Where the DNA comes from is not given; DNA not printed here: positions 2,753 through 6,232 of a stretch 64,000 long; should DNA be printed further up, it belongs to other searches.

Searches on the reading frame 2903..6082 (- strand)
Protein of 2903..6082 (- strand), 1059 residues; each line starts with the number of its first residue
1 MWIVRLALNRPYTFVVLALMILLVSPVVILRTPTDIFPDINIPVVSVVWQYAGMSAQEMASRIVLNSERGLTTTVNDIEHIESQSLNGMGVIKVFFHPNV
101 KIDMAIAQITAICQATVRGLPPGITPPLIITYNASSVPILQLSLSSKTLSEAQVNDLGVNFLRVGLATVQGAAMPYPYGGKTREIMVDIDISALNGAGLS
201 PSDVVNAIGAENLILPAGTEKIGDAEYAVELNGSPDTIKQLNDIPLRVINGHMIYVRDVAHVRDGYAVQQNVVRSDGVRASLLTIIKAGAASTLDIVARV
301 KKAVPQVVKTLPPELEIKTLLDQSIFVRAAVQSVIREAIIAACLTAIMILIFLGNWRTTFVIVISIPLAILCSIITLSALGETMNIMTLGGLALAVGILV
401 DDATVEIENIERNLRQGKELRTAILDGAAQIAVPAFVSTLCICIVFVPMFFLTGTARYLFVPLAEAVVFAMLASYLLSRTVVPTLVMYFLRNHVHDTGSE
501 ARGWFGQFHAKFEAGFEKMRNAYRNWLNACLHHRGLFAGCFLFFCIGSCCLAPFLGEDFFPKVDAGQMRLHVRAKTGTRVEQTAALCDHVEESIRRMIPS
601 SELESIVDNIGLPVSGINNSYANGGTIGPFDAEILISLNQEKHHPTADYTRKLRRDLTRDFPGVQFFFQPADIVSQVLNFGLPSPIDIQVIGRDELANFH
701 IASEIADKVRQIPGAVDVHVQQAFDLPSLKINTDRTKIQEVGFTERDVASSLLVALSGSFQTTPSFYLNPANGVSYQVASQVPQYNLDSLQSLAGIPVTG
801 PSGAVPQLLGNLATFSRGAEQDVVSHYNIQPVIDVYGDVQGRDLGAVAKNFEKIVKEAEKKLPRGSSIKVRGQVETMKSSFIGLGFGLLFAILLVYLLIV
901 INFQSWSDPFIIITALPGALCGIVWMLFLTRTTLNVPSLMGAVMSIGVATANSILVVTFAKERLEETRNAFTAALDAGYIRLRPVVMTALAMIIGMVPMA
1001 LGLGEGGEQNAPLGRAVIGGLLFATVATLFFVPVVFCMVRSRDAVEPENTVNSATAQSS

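Call 76: search_protein_families(library=pfam, proteins=[window:2903-6082:-], max_evalue=0.00001)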
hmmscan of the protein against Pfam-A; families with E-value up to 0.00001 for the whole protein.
window:2903-6082:- (1059 aa): 2 families
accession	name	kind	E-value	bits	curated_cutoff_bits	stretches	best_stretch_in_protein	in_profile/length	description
PF00873.25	ACR_tran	-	1.2e-204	682.5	28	1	3-1039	1-1020/1021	AcrB/AcrD/AcrF family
PF03176.21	MMPL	-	4.2e-07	29.7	20.5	0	847-1047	106-310/333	MMPL family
